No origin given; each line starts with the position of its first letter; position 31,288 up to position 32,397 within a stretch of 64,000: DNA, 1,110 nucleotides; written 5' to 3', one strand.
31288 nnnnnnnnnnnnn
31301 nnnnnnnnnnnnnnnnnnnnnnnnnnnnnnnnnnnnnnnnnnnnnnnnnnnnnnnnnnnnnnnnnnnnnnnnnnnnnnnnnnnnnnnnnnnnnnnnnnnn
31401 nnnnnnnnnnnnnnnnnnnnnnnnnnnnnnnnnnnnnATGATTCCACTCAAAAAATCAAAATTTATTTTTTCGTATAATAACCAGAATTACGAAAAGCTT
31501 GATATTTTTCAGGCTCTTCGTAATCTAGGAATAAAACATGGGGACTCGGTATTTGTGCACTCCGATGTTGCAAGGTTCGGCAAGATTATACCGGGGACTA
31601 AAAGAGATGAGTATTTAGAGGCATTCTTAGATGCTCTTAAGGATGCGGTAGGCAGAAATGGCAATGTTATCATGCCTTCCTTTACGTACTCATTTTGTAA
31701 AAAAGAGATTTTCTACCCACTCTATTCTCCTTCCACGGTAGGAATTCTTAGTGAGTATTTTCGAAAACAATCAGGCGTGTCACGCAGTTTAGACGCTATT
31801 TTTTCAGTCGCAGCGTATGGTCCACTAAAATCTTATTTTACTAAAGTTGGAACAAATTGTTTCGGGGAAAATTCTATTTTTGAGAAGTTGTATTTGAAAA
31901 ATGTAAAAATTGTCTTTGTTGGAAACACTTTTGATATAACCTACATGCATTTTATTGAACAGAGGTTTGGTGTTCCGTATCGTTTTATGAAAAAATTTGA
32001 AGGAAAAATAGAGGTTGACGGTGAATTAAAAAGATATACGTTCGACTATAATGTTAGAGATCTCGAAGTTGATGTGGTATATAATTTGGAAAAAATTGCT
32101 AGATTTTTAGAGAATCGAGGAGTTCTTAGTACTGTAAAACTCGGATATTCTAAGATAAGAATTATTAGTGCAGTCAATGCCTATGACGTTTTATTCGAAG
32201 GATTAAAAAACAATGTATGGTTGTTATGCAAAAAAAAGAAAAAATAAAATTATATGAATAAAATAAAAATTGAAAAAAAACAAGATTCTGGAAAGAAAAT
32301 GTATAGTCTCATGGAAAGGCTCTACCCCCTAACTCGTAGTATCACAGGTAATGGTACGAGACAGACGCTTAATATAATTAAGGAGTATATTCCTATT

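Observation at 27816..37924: ACP-dependent acyl-building module fused to a pseudaminic-acid-like pathway, syntenic with the C. jejuni Cj1293-Cj1302 locus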

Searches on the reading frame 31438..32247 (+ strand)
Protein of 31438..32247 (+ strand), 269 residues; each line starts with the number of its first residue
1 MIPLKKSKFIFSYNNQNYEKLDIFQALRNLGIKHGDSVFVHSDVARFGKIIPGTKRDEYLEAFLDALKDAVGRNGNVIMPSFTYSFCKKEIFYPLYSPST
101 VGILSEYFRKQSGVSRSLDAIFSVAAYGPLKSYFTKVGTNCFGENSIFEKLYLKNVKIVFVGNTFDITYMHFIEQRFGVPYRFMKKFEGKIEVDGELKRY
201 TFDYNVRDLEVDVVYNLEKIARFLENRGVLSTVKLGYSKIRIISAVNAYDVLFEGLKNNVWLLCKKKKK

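Call 3: search_protein_families(library=pfam, proteins=[window:31438-32247:+])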
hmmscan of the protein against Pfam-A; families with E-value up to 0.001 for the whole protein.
window:31438-32247:+ (269 aa): 1 family
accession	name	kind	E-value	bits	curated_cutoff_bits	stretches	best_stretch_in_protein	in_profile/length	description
PF02522.19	Antibiotic_NAT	-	3.6e-35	122.1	25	1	40-253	2-228/232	Aminoglycoside 3-N-acetyltransferase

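Call 5: search_protein_families(library=ncbifam, proteins=[window:31438-32247:+])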
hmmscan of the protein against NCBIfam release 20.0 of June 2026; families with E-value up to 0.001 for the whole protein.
window:31438-32247:+ (269 aa): 5 families
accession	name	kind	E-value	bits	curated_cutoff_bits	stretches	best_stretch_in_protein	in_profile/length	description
NF033082.0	AAC_3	equivalog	7.3e-18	64.8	270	2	100-236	95-238/262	aminoglycoside 3-N-acetyltransferase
NF033081.0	AAC_3_IV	equivalog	7.4e-17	61.6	420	1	22-260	3-230/252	AAC(3)-IV family aminoglycoside N-acetyltransferase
NF033080.0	AAC_3_II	subfamily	6.3e-08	32.4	480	1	20-78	4-56/268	AAC(3)-II family aminoglycoside N-acetyltransferase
NF033180.1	AAC_3_VIII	exception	6.4e-07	28.9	560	1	23-79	19-69/286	aminoglycoside N-acetyltransferase AAC(3)-VIII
NF033612.0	AAC_3_VIa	exception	6.4e-06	25.6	675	0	18-78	20-74/298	aminoglycoside N-acetyltransferase AAC(3)-VIa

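Call 23: search_solved_structures(query=window:31438-32247:+, max_evalue=0.01)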
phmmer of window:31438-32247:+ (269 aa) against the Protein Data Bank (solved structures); distinct sequences matched with E-value up to 0.01: 20.
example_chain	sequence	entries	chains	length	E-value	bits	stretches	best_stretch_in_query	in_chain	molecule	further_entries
2nyg_A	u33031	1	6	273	1.4e-09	41.2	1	93-258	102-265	YokD protein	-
5ht0_A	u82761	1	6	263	2.2e-08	37.3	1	23-198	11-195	Aminoglycoside acetyltransferase HMB0005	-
6mn0_A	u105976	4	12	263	4.8e-07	32.9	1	23-201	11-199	Aminoglycoside N(3)-acetyltransferase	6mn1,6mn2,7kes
6mmz_A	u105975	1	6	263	5.5e-07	32.7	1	23-198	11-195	Aminoglycoside N(3)-acetyltransferase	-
6mb4_A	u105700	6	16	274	1.2e-06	31.6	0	102-189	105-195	Aac(3)-IIIb protein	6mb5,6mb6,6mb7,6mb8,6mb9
3e4f_A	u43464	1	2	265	1.9e-06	30.9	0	23-83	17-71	Aminoglycoside N3-acetyltransferase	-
3ijw_A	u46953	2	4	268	2e-06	30.9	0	23-83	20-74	Aminoglycoside N3-acetyltransferase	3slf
3sma_A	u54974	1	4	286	3.1e-06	30.2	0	26-84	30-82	FrbF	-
6mn3_A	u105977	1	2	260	1e-05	28.5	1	18-185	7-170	Aminoglycoside N(3)-acetyltransferase, AAC(3)-IVa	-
3n0s_A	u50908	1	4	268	3.6e-05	26.8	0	23-83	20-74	Aminoglycoside N3-acetyltransferase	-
6mn5_A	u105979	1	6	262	3.7e-05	26.7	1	17-131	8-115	Aminoglycoside N(3)-acetyltransferase, AAC(3)-IVa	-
3kzl_A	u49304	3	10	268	3.8e-05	26.7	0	23-83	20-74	Aminoglycoside N3-acetyltransferase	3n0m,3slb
6mn4_A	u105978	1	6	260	3.9e-05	26.6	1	18-131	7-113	Aminoglycoside N(3)-acetyltransferase, AAC(3)-IVa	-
6np1_A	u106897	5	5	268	0.00019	24.4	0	19-78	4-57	Aminoglycoside N(3)-acetyltransferase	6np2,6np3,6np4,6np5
6nti_A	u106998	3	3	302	0.00025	24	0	19-78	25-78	Aminoglycoside N(3)-acetyltransferase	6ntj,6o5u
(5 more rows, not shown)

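Call 38: find_homologous_proteins(query=window:31438-32247:+, max_evalue=0.00001)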
Query window:31438-32247:+ (269 aa): 67 proteins with E <= 0.00001 among 610 candidates.
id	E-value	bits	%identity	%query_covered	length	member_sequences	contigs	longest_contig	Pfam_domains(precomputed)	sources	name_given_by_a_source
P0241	6.5e-175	598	100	100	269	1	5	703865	PF02522.20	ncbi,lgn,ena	ncbi:MAG: AAC(3) family N-acetyltransferase [Patescibacteria group bacterium]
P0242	3.5e-98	346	60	96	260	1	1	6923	PF02522.20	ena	-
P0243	2.6e-97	344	60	97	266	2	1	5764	PF02522.20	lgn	-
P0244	7.7e-97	342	61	96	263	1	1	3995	PF02522.20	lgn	-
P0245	9.3e-97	342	59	96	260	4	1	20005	PF02522.20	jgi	-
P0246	5.4e-96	339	56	99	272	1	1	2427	PF02522.20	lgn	-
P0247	1.6e-94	334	57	98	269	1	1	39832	PF02522.20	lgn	-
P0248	1.0e-92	329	56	99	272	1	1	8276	PF02522.20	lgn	-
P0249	1.5e-92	328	57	98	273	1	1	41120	PF02522.20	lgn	-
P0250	2.2e-92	327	58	97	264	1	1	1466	PF02522.20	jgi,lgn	jgi:aminoglycoside 3-N-acetyltransferase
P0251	3.2e-92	327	58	97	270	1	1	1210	PF02522.20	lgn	-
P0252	1.7e-91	325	60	93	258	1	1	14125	PF02522.20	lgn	-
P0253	1.7e-91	325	57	97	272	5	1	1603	PF02522.20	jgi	-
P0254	3.0e-91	324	56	96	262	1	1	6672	PF02522.20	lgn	-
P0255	6.9e-91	323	57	96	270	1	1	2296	PF02522.20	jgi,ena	-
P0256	1.8e-89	318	54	96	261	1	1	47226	PF02522.20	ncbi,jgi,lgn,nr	ncbi:AAC(3) family N-acetyltransferase [Candidatus Woesearchaeota archaeon]|nr:AAC(3) family N-acety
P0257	3.3e-89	317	55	97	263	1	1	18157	PF02522.20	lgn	-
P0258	6.0e-89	316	55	96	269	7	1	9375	PF02522.20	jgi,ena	-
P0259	6.7e-89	316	58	96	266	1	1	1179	PF02522.20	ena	-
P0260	6.8e-89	316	56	97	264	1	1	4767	PF02522.20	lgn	-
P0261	1.2e-85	305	53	96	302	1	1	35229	PF02522.20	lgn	-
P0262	7.0e-85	303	55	96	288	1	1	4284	PF02522.20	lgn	-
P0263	2.7e-84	301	51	99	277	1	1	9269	PF02522.20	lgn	-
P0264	8.3e-84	299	53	94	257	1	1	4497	PF02522.20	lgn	-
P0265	1.5e-83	299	50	98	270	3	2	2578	PF02522.20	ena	-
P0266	1.5e-82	295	51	97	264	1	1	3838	PF02522.20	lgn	-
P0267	4.3e-82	294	53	95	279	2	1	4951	PF02522.20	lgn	-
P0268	7.8e-82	293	57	91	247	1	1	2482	PF02522.20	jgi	-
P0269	1.0e-80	289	52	97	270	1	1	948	PF02522.20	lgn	-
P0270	1.2e-80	289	52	100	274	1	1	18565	PF02522.20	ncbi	-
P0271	2.1e-80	288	50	96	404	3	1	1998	PF01575.26,PF02522.20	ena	-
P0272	3.9e-80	287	53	95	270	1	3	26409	PF02522.20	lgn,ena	-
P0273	6.8e-80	287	53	91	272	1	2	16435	PF02522.20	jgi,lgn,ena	-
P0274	2.3e-78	281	49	96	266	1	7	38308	PF02522.20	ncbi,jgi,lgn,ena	jgi:aminoglycoside 3-N-acetyltransferase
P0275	6.1e-78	280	66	72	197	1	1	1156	PF02522.20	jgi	jgi:aminoglycoside 3-N-acetyltransferase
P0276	2.5e-77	278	51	96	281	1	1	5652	PF02522.20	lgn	-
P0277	1.4e-75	272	52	92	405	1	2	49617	PF01575.26,PF02522.20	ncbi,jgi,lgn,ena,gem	-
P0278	4.3e-73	264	55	93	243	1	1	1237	PF02522.20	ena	-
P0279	1.2e-72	263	49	95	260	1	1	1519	PF02522.20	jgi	jgi:aminoglycoside 3-N-acetyltransferase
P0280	4.9e-58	215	46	92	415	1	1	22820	PF01575.26,PF02522.20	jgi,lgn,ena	-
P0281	8.2e-57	211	42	97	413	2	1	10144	PF01575.26,PF02522.20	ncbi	-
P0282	1.0e-56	211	58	64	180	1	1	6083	PF02522.20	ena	-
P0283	2.4e-55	206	41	92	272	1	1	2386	PF02522.20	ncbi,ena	-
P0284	1.2e-53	200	40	97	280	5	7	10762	PF02522.20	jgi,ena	-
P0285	3.9e-51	192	41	92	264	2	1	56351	PF02522.20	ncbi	-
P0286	3.9e-51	192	41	92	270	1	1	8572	PF02522.20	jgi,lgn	jgi:aminoglycoside 3-N-acetyltransferase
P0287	6.0e-51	192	40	99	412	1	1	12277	PF01575.26,PF02522.20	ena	-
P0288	3.9e-50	189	42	94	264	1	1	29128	PF02522.20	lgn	-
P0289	1.5e-49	187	41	95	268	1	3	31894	PF02522.20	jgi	-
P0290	5.4e-48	182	56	58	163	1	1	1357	PF02522.20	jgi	jgi:aminoglycoside 3-N-acetyltransferase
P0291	1.5e-47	181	40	91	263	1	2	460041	PF02522.20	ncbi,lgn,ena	-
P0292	6.3e-47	178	40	90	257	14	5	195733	PF02522.20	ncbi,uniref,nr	ncbi:aminoglycoside N(3)-acetyltransferase [Campylobacter lari]|uniref:Aminoglycoside N(3)-acetyltra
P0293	2.7e-46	176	40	96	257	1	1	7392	PF02522.20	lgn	-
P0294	2.8e-46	176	39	95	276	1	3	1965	PF02522.20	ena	-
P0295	7.2e-38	149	33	94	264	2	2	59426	PF02522.20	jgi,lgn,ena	-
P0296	1.8e-37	147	34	91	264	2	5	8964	PF02522.20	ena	-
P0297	7.3e-37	145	37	82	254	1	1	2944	PF02522.20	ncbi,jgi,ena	jgi:aminoglycoside 3-N-acetyltransferase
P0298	2.1e-36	144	43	65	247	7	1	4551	PF02522.20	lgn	-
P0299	7.8e-34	136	43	71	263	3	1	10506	PF02522.20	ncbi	ncbi:MAG: AAC(3) family N-acetyltransferase [Promethearchaeota archaeon]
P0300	2.2e-33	134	31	92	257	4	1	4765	PF02522.20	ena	-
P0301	5.7e-31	126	40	65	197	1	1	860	PF02522.20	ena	-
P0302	1.5e-30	125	33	86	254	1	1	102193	PF02522.20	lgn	-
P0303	9.3e-30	122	36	81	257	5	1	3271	PF02522.20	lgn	-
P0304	2.0e-29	121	37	81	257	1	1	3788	PF02522.20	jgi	jgi:aminoglycoside 3-N-acetyltransferase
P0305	1.9e-27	115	32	91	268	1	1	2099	PF02522.20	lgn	-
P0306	2.1e-22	98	39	61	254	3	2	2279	PF02522.20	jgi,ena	jgi:aminoglycoside 3-N-acetyltransferase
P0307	9.6e-18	83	29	83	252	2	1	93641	PF02522.20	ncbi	-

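Call 39: find_encoding_contigs(protein=P0292, flank=10000, max_places=2)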
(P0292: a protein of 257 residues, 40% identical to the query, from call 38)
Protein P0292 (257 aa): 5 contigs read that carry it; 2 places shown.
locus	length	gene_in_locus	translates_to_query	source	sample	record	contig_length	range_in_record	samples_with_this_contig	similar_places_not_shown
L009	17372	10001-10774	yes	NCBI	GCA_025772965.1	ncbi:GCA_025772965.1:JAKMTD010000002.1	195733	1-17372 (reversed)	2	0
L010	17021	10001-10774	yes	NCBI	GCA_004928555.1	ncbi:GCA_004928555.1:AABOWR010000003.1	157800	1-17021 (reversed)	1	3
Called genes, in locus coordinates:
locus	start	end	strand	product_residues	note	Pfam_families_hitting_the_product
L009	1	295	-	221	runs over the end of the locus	PF02621:VitK2_biosynth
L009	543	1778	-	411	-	PF00390:malic, PF00208:ELFV_dehydrog (faint), PF00390:malic (weak), PF01262:AlaDh_PNT_C, PF03949:Malic_M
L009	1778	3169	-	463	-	PF00749:tRNA-synt_1c, PF19269:Anticodon_2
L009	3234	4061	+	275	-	PF13624:SurA_N_3 (weak), PF09312:SurA_N, PF13145:Rotamase_2 (weak), PF22506:Cj1289-like_C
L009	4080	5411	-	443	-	PF00289:Biotin_carb_N, PF02222:ATP-grasp, PF02786:CPSase_L_D2, PF07478:Dala_Dala_lig_C, PF08443:RimK (weak), PF02785:Biotin_carb_C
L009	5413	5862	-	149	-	PF00364:Biotin_lipoyl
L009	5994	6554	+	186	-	PF22769:DCD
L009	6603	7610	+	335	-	PF00106:adh_short (weak), PF01073:3Beta_HSD, PF01370:Epimerase, PF02719:Polysacc_synt_2, PF04321:RmlD_sub_bind, PF07993:NAD_binding_4 (faint), PF13460:NAD_binding_10, PF16363:GDP_Man_Dehyd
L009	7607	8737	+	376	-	PF01041:DegT_DnrJ_EryC1, PF01212:Beta_elim_lyase, PF00266:Aminotran_5 (weak)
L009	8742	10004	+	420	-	PF16254:DUF4910, PF09940:DUF2172, PF16221:HTH_47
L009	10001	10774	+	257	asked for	PF02522:Antibiotic_NAT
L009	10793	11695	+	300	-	PF13489:Methyltransf_23, PF13847:Methyltransf_31, PF08241:Methyltransf_11, PF08242:Methyltransf_12, PF13649:Methyltransf_25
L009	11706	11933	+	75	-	-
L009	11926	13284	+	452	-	PF01575:MaoC_dehydratas, PF01370:Epimerase (weak)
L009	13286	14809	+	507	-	-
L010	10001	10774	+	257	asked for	PF02522:Antibiotic_NAT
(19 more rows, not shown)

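Call 40: find_encoding_contigs(protein=P0277, flank=10000, max_places=1)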
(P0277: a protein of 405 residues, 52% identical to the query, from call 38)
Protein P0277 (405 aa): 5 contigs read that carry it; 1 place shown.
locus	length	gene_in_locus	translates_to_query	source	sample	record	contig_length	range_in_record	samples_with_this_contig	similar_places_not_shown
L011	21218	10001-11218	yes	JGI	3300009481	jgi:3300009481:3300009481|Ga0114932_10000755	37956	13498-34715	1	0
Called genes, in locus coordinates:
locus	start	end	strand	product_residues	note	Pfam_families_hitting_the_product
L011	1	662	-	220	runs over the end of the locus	PF05711:TylF, PF13578:Methyltransf_24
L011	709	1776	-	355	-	PF03102:NeuB, PF08666:SAF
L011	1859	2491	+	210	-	PF00117:GATase, PF07685:GATase_3, PF01174:SNO, PF07722:Peptidase_C26 (weak)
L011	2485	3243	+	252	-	PF00977:His_biosynth, PF05690:ThiG (faint)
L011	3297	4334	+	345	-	PF01370:Epimerase, PF04321:RmlD_sub_bind, PF05368:NmrA (faint), PF07993:NAD_binding_4 (faint), PF16363:GDP_Man_Dehyd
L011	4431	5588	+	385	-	PF07690:MFS_1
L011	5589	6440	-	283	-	-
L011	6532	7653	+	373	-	-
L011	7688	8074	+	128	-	PF01648:ACPS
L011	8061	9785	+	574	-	PF21211:FkbH_N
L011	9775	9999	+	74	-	-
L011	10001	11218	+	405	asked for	PF01575:MaoC_dehydratas, PF02522:Antibiotic_NAT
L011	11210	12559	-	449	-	PF16254:DUF4910, PF09940:DUF2172, PF16221:HTH_47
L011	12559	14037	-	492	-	PF02350:Epimerase_2, PF04464:Glyphos_transf, PF27859:LIC12162 (weak), PF00534:Glycos_transf_1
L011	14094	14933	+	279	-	PF00535:Glycos_transf_2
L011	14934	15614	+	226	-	PF13489:Methyltransf_23, PF01209:Ubie_methyltran (faint), PF07021:MetW, PF13847:Methyltransf_31, PF08241:Methyltransf_11, PF08242:Methyltransf_12, PF13649:Methyltransf_25, PF20922:Anamorsin_N (weak)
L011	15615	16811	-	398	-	PF13439:Glyco_transf_4, PF13579:Glyco_trans_4_4 (weak), PF00534:Glycos_transf_1, PF13692:Glyco_trans_1_4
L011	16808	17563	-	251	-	PF05575:V_cholerae_RfbT, PF02475:TRM5-TYW2_MTfase (weak), PF05050:Methyltransf_21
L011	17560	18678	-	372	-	PF13439:Glyco_transf_4, PF13579:Glyco_trans_4_4, PF20706:GT4-conflict, PF00534:Glycos_transf_1, PF13692:Glyco_trans_1_4, PF13524:Glyco_trans_1_2 (weak)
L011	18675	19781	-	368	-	PF00534:Glycos_transf_1, PF13692:Glyco_trans_1_4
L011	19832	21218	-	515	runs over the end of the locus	PF13231:PMT_2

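Call 73: find_encoding_contigs(protein=P0249, flank=10000, max_places=1)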
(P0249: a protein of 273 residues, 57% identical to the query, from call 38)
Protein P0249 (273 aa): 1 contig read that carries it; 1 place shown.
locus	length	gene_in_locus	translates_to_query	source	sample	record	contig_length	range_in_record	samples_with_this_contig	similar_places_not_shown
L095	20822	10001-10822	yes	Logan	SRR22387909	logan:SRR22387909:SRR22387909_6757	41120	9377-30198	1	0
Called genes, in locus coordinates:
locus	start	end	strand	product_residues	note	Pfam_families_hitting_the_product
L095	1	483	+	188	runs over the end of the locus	-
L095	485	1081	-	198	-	PF02698:DUF218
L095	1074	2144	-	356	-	PF03102:NeuB, PF08666:SAF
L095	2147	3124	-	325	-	PF01073:3Beta_HSD, PF01370:Epimerase, PF02719:Polysacc_synt_2, PF04321:RmlD_sub_bind, PF05368:NmrA, PF07993:NAD_binding_4 (faint), PF13460:NAD_binding_10, PF16363:GDP_Man_Dehyd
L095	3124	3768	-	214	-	PF00908:dTDP_sugar_isom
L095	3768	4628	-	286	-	PF01370:Epimerase, PF04321:RmlD_sub_bind, PF16363:GDP_Man_Dehyd, PF02719:Polysacc_synt_2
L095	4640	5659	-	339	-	PF01073:3Beta_HSD, PF01370:Epimerase, PF02719:Polysacc_synt_2, PF04321:RmlD_sub_bind, PF05368:NmrA, PF13460:NAD_binding_10, PF16363:GDP_Man_Dehyd, PF07993:NAD_binding_4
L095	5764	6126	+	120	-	PF01648:ACPS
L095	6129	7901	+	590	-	PF21211:FkbH_N, PF12689:Acid_PPase (faint)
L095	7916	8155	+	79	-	-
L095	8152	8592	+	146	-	PF01575:MaoC_dehydratas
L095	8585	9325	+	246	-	PF00106:adh_short, PF01370:Epimerase (weak), PF08659:KR (faint), PF13561:adh_short_C2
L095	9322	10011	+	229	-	PF05148:Methyltransf_8 (weak), PF13489:Methyltransf_23, PF07021:MetW, PF08241:Methyltransf_11, PF08242:Methyltransf_12 (weak), PF13649:Methyltransf_25 (faint), PF13847:Methyltransf_31 (weak)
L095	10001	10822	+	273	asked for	PF02522:Antibiotic_NAT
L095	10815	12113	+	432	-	PF16254:DUF4910, PF09940:DUF2172, PF16221:HTH_47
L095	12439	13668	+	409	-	PF00438:S-AdoMet_synt_N, PF02772:S-AdoMet_synt_M, PF02773:S-AdoMet_synt_C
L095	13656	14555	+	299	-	PF00294:PfkB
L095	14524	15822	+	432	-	PF05221:AdoHcyase, PF00670:AdoHcyase_NAD, PF02826:2-Hacid_dh_C, PF07991:KARI_N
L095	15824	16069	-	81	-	-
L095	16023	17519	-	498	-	-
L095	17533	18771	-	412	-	PF04932:Wzy_C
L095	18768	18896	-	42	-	-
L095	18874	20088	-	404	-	PF04932:Wzy_C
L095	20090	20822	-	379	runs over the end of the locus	PF13439:Glyco_transf_4, PF20706:GT4-conflict (weak), PF00534:Glycos_transf_1, PF13692:Glyco_trans_1_4, PF13524:Glyco_trans_1_2 (weak)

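Call 74: find_encoding_contigs(protein=P0247, flank=10000, max_places=1)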
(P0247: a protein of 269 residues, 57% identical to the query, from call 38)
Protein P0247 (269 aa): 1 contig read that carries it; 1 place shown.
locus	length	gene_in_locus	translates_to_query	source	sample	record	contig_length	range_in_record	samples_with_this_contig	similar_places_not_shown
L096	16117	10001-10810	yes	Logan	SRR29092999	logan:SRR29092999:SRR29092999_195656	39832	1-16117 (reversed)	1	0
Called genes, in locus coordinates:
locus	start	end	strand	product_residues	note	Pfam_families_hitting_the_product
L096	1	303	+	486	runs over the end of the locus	PF05159:Capsule_synth (weak)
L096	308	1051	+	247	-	PF02348:CTP_transf_3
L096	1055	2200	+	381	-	PF00155:Aminotran_1_2, PF01041:DegT_DnrJ_EryC1, PF01053:Cys_Met_Meta_PP (weak)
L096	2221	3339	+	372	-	PF03102:NeuB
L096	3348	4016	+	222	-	PF00535:Glycos_transf_2, PF10111:Glyco_tranf_2_2 (weak), PF13641:Glyco_tranf_2_3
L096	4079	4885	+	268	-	PF00551:Formyl_trans_N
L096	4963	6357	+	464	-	PF00571:CBS, PF01073:3Beta_HSD, PF01370:Epimerase, PF02719:Polysacc_synt_2, PF04321:RmlD_sub_bind, PF05368:NmrA (weak), PF13460:NAD_binding_10, PF16363:GDP_Man_Dehyd, +1 more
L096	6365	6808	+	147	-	PF01648:ACPS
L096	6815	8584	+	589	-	PF21211:FkbH_N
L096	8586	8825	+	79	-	PF00550:PP-binding (weak)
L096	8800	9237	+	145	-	PF01575:MaoC_dehydratas, PF13452:FAS1_DH_region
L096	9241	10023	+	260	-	PF00106:adh_short, PF01370:Epimerase (weak), PF05368:NmrA (weak), PF08659:KR, PF16363:GDP_Man_Dehyd (weak), PF23441:SDR (weak), PF13561:adh_short_C2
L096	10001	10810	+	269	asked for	PF02522:Antibiotic_NAT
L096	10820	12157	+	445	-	PF16254:DUF4910, PF09940:DUF2172, PF16221:HTH_47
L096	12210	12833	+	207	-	PF00117:GATase, PF01174:SNO (faint)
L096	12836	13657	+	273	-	PF03060:NMO (faint), PF00977:His_biosynth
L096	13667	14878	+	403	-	-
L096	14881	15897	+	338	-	PF13489:Methyltransf_23, PF08241:Methyltransf_11, PF08242:Methyltransf_12, PF13649:Methyltransf_25, PF13847:Methyltransf_31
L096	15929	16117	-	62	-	?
